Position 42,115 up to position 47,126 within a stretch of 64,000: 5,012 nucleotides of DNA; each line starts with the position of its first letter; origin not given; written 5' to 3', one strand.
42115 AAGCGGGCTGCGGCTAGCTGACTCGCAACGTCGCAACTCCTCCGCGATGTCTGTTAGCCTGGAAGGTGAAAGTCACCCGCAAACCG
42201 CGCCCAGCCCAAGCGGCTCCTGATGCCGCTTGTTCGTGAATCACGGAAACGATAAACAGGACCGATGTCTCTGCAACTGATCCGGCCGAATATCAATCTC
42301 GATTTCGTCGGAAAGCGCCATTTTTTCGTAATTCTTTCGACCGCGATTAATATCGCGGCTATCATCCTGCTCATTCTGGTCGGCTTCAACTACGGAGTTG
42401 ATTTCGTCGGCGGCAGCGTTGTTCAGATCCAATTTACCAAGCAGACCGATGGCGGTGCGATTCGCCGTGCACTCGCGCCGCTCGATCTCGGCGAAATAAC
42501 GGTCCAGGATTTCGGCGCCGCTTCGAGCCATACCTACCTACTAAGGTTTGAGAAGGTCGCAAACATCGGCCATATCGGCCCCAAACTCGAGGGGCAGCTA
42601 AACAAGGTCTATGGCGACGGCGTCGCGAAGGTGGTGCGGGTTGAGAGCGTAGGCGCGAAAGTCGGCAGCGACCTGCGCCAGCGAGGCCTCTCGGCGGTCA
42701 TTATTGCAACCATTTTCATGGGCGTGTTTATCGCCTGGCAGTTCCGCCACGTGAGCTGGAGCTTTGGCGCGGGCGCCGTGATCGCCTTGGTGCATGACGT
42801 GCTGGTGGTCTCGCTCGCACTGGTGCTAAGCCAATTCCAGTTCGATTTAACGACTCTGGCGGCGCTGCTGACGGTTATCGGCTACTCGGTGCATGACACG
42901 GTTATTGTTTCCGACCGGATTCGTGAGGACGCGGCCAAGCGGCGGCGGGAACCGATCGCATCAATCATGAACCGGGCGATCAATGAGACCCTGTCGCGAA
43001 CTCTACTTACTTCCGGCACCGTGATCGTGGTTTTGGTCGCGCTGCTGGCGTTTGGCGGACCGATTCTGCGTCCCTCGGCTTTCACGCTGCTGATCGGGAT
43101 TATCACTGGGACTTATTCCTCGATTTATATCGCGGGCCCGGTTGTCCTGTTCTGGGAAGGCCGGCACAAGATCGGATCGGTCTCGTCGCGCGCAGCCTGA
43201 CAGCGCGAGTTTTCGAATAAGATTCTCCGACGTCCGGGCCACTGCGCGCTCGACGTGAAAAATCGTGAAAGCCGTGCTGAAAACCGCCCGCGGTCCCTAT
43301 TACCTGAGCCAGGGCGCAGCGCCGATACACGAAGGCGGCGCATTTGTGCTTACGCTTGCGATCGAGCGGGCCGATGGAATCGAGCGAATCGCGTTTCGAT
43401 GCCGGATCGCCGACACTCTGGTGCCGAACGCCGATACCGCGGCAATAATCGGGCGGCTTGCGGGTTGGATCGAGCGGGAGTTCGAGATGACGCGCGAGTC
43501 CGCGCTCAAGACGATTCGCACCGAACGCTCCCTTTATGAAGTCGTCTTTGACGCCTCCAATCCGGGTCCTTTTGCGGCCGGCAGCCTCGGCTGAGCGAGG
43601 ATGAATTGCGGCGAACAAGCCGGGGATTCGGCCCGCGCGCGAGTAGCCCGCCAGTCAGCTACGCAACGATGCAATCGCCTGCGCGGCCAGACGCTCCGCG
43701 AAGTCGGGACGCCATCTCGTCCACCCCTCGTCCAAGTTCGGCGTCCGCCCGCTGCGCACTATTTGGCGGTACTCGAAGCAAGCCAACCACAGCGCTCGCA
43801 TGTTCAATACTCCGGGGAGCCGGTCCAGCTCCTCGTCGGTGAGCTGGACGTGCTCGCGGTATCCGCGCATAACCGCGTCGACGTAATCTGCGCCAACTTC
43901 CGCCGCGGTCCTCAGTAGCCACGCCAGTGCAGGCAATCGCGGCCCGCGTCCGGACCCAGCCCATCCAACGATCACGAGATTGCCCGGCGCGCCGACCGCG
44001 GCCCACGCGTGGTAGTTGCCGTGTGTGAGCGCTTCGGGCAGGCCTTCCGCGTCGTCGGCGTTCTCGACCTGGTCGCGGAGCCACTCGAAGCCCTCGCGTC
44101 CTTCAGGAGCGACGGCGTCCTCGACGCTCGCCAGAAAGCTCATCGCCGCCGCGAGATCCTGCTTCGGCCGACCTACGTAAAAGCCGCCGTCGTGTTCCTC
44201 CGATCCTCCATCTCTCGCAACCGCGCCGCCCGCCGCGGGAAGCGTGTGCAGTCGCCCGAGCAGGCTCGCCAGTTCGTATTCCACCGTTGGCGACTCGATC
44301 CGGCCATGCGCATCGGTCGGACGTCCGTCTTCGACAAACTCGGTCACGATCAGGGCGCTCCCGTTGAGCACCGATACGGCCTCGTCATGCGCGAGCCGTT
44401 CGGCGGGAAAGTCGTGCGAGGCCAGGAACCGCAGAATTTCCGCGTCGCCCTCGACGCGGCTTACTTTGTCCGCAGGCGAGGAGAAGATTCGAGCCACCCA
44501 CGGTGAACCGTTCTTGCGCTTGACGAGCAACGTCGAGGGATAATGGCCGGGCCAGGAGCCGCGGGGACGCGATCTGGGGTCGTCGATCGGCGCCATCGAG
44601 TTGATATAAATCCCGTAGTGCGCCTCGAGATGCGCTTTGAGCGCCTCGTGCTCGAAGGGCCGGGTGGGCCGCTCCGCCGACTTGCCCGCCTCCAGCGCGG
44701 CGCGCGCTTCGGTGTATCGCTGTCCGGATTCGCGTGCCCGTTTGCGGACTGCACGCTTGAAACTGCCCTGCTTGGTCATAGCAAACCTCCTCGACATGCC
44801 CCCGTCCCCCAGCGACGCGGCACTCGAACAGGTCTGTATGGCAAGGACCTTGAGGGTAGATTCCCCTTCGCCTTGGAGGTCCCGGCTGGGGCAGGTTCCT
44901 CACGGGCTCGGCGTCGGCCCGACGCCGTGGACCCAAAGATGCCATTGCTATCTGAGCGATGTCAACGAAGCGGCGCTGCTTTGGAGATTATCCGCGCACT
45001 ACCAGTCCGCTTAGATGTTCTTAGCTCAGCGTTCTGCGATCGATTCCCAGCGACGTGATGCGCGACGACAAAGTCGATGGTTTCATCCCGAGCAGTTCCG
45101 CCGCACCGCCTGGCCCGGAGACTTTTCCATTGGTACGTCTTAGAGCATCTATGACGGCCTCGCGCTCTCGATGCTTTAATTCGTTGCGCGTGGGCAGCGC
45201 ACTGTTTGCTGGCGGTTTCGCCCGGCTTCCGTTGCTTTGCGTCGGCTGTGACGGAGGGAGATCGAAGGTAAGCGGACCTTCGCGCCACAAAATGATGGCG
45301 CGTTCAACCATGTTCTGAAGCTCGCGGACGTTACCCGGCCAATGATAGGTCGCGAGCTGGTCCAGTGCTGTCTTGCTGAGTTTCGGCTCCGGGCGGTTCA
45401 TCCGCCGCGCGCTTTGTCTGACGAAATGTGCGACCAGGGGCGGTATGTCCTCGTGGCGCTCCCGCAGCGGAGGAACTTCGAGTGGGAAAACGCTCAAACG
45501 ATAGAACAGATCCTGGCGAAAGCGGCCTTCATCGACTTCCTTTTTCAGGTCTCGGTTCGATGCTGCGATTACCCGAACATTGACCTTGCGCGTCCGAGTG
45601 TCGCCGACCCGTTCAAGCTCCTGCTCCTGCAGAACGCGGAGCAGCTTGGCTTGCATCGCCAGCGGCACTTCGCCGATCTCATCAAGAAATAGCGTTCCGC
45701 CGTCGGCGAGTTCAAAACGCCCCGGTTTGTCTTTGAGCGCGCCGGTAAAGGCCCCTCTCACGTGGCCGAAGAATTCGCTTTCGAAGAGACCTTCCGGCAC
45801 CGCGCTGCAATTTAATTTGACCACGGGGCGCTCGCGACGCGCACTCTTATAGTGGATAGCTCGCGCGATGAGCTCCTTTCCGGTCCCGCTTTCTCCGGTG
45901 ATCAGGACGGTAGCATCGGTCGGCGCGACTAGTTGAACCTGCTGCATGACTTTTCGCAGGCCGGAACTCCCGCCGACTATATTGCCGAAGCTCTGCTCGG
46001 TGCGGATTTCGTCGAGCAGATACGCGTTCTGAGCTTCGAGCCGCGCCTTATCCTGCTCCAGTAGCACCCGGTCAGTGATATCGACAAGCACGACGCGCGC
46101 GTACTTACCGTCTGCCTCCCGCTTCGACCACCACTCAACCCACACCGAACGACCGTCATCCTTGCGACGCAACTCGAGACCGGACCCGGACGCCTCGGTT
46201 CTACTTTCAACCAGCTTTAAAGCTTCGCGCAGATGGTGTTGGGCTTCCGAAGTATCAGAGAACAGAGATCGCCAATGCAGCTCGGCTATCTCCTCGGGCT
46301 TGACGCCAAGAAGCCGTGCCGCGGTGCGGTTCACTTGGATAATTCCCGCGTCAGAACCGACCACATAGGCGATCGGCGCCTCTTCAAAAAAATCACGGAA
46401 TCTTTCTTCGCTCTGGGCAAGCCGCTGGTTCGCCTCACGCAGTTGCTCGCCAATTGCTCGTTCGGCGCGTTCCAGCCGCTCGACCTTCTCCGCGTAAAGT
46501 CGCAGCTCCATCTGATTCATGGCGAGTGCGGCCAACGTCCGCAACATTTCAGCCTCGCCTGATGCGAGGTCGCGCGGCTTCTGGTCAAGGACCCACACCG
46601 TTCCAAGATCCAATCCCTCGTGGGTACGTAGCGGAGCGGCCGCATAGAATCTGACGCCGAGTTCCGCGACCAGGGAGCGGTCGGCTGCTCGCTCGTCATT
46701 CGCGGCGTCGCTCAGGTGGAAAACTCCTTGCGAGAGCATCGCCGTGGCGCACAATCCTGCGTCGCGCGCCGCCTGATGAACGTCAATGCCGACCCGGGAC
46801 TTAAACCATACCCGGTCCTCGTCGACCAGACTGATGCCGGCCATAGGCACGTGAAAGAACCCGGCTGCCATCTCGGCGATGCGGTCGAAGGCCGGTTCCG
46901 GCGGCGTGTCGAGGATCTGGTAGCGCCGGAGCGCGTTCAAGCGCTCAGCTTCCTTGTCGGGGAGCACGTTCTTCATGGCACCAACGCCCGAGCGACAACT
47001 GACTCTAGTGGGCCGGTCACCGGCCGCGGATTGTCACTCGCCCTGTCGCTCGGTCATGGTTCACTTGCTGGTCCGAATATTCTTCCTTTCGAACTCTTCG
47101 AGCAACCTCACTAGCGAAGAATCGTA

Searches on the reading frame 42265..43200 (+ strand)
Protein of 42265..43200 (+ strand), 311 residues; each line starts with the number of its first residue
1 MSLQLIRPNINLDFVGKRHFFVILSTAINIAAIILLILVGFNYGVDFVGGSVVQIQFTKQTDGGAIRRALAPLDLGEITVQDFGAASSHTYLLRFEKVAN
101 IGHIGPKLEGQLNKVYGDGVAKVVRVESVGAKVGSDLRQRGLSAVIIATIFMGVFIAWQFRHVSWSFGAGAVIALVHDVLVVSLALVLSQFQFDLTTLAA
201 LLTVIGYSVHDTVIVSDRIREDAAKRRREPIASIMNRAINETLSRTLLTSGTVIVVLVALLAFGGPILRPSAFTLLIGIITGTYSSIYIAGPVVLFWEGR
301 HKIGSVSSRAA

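Call 35: search_protein_families(library=ncbifam, proteins=[window:42265-43200:+], max_evalue=1e-25)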
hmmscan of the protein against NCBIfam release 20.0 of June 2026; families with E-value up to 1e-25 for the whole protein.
window:42265-43200:+ (311 aa): 10 families
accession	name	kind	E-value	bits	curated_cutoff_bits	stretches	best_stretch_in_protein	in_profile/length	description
TIGR00966.2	transloc_SecF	equivalog_domain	8.7e-81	271.5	160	1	13-297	2-279/279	protein translocase subunit SecF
NF009583.0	PRK13024.1-3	subfamily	2e-79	267.5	721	1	10-302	455-738/755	protein translocase subunit SecDF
NF011315.0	PRK14726.1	equivalog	4.1e-65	220.3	1249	1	7-302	542-832/855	protein translocase subunit SecDF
NF009585.0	PRK13024.1-5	equivalog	5e-60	203.5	1037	1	8-300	666-980/993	protein translocase subunit SecDF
NF009581.0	PRK13024.1-1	equivalog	2.2e-54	184.8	1058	1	11-301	448-733/752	protein translocase subunit SecDF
NF009580.0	PRK13023.1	equivalog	6.7e-46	156.9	1153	1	18-295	474-748/775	protein translocase subunit SecDF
NF009584.0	PRK13024.1-4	equivalog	3.3e-45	154.7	1171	1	12-293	451-727/759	protein translocase subunit SecDF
TIGR00916.1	2A0604s01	subfamily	9.8e-41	139.9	148.6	1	121-287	70-231/231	SecD/SecF family protein translocase subunit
NF009540.0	PRK12911.1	equivalog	2.2e-31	108.2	1878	1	129-297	1224-1394/1403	bifunctional preprotein translocase subunit SecD/SecF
NF009582.0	PRK13024.1-2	equivalog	5e-31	107.5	723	1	28-298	545-825/859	protein translocase subunit SecDF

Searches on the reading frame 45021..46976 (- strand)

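Call 35: search_protein_families(library=ncbifam, proteins=[window:45021-46976:-], max_evalue=1e-25)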
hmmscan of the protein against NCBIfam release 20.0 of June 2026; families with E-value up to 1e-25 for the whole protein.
window:45021-46976:- (651 aa): 25 families
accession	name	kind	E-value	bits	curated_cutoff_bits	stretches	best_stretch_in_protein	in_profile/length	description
TIGR01817.1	nifA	equivalog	1.8e-117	393.3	528.85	1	307-569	172-433/534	nif-specific transcriptional activator NifA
NF011958.0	PRK15429.1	equivalog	1.2e-111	374.5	830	1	309-650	356-691/692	formate hydrogenlyase transcriptional activator FlhA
NF003451.0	PRK05022.1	equivalog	3.1e-111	372.6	476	1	307-643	166-508/512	nitric oxide reductase transcriptional regulator NorR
NF041552.1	TF_PrdR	equivalog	6.9e-108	361.4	795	1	298-641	232-574/577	sigma-54 dependent transcriptional regulator PrdR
NF008469.0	PRK11361.1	equivalog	9.6e-96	321.2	714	1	314-646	126-457/461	acetoacetate metabolism transcriptional regulator AtoC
NF038308.1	RNA_repair_RtcR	equivalog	5.2e-95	319.3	650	1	315-615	164-486/530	RNA repair transcriptional activator RtcR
TIGR02915.1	PEP_resp_reg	equivalog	1.3e-94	317.6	502.6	1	312-644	121-443/445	PEP-CTERM-box response regulator transcription factor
TIGR01818.1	ntrC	equivalog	1e-91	308.1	558.6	1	325-570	127-373/463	nitrogen regulation protein NR(I)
TIGR02329.1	propionate_PrpR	equivalog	1.3e-90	304.6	499.2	1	311-640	196-524/526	propionate catabolism operon regulatory protein PrpR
NF007689.0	PRK10365.1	equivalog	4.6e-88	295.9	760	1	326-566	135-374/441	sigma-54-dependent response regulator transcription factor ZraR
NF011953.0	PRK15424.1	equivalog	3.2e-87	293.4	703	1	318-640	206-531/538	propionate catabolism operon regulatory protein PrpR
NF050807.1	TransRegFlbDCaul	equivalog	5e-87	292.6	750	1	338-637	125-432/454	sigma-54-dependent transcriptional regulator FlbD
TIGR02974.1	phageshock_pspF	equivalog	1.4e-85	287.5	443.55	1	334-586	2-255/336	phage shock protein operon transcriptional activator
NF041906.1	V4R_TF_MobR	exception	5.1e-84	282.7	999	1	317-640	218-541/544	phenol degradation transcriptional regulator MobR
NF051870.1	NAssimRespRegNtrX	equivalog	2.3e-82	277.3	600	1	310-645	121-452/452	nitrogen assimilation response regulator NtrX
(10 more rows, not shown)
